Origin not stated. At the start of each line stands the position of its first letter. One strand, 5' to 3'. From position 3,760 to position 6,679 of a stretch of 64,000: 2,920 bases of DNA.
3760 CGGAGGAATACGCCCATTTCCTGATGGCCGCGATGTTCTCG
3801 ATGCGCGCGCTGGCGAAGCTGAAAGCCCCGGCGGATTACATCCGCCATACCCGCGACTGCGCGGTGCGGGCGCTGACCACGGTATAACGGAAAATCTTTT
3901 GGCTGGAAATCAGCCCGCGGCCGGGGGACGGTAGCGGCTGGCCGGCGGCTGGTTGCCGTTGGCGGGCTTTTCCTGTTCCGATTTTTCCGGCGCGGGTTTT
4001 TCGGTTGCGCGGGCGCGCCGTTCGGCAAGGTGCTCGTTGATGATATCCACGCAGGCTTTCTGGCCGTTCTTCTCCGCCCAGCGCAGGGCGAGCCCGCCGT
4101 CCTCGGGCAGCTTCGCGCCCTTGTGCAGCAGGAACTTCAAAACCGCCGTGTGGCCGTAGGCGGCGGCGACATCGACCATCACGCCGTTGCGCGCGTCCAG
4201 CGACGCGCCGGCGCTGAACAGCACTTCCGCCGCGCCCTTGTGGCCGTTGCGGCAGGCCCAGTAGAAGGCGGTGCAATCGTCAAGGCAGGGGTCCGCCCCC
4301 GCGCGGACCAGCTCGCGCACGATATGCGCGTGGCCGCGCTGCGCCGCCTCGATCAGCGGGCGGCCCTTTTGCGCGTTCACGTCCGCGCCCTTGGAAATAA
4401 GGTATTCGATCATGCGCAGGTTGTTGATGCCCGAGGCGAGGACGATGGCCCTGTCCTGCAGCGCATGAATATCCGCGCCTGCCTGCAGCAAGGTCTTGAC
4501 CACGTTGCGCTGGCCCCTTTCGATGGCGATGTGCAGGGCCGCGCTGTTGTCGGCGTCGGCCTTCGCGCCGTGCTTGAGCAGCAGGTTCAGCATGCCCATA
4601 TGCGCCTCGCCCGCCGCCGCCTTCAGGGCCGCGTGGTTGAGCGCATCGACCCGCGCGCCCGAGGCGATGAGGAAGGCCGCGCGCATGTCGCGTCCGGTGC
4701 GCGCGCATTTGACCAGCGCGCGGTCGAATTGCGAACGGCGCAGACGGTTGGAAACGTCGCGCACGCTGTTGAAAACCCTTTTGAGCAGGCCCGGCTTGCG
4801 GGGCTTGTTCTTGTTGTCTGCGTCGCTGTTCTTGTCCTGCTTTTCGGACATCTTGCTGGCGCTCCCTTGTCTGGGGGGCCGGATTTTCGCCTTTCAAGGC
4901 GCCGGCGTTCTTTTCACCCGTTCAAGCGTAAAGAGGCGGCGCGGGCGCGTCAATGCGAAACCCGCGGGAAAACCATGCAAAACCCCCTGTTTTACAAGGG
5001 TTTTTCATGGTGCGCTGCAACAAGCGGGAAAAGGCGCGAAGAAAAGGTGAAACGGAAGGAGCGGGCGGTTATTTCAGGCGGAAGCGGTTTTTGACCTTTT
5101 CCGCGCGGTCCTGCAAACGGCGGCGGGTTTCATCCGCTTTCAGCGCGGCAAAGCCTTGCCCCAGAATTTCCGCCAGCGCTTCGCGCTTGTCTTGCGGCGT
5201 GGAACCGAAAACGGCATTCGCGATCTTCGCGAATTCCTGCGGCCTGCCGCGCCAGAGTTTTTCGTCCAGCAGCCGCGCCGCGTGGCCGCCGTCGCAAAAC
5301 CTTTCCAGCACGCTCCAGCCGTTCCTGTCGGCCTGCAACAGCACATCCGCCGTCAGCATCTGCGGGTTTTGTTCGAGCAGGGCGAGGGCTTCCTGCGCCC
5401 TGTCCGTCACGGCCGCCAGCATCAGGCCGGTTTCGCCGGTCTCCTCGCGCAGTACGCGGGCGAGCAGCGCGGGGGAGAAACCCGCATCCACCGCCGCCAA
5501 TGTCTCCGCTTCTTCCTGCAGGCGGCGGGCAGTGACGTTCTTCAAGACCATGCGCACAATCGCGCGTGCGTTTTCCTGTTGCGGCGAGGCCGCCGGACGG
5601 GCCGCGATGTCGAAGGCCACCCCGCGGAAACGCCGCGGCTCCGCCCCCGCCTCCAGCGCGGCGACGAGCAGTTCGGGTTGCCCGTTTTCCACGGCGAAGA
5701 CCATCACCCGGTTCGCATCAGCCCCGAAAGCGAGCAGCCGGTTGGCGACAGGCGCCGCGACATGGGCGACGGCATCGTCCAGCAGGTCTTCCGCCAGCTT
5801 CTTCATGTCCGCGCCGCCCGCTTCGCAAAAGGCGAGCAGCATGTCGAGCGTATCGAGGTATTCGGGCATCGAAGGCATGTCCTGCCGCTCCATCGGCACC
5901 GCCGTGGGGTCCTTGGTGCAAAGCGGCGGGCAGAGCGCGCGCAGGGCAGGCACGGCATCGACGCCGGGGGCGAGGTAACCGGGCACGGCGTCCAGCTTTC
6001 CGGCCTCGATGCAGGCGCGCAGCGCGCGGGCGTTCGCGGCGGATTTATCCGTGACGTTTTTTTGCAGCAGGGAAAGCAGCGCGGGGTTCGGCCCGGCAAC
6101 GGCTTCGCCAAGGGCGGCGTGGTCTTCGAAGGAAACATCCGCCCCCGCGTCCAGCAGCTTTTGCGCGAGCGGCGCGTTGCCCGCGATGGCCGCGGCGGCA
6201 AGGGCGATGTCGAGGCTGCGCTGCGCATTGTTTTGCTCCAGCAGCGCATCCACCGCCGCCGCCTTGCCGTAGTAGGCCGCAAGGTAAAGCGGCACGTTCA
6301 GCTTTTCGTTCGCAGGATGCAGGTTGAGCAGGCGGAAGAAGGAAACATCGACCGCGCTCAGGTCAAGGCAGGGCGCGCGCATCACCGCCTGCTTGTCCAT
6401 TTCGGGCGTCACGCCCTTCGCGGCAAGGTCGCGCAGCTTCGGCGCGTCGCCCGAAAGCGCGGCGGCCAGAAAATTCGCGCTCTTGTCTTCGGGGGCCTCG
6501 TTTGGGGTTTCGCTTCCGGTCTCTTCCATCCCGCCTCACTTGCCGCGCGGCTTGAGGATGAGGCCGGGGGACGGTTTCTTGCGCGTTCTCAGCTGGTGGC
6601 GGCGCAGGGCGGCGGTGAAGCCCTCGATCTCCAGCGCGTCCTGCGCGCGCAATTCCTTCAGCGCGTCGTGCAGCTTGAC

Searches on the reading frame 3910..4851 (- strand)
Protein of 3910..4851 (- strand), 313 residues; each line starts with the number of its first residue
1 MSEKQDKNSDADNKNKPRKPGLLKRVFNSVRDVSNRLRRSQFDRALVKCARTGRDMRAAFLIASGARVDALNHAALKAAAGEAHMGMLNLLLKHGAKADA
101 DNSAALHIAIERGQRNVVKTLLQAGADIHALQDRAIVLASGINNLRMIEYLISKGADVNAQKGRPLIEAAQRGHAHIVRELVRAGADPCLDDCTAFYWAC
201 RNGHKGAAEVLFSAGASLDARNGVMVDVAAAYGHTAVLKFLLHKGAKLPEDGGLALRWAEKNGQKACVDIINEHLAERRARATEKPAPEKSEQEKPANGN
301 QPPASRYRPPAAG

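Call 4: search_protein_families(library=pfam, proteins=[window:3910-4851:-], max_evalue=0.01)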
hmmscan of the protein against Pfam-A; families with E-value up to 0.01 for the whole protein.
window:3910-4851:- (313 aa): 7 families
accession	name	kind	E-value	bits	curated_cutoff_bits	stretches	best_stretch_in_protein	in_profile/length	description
PF12796.13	Ank_2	-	2.1e-29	102.4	27.3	2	139-221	4-89/90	Ankyrin repeats (3 copies)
PF00023.36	Ank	-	7.8e-27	92.3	21.1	3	105-130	5-30/33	Ankyrin repeat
PF13637.12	Ank_4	-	2.2e-20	72.7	22.7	5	106-152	1-50/50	Ankyrin repeats (many copies)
PF13606.12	Ank_3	-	3.8e-19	66.9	22.3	1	105-130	5-30/30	Ankyrin repeat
PF13857.12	Ank_5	-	1e-08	35.7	27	0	91-131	1-45/56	Ankyrin repeats (many copies)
PF24521.3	Ank_KRIT1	-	2.8e-08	34.1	80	0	164-216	20-70/149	KRIT1 ankyrin-repeats domain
PF23745.1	ANK_LRRK2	-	3.4e-07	30.6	27.5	0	82-123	74-114/130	LRRK2 ANK repeat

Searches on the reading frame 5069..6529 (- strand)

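Call 4: search_protein_families(library=pfam, proteins=[window:5069-6529:-], max_evalue=0.01)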
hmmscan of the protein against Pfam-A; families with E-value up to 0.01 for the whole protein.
window:5069-6529:- (486 aa): 4 families
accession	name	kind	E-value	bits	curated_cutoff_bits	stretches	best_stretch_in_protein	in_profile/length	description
PF12796.13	Ank_2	-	8.5e-08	33.1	27.3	1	78-135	30-89/90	Ankyrin repeats (3 copies)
PF13857.12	Ank_5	-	4e-06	27.5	27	0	74-102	13-44/56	Ankyrin repeats (many copies)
PF13606.12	Ank_3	-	1.7e-05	25.2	22.3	0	80-102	5-26/30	Ankyrin repeat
PF00023.36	Ank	-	0.003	18.2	21.1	0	78-102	3-26/33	Ankyrin repeat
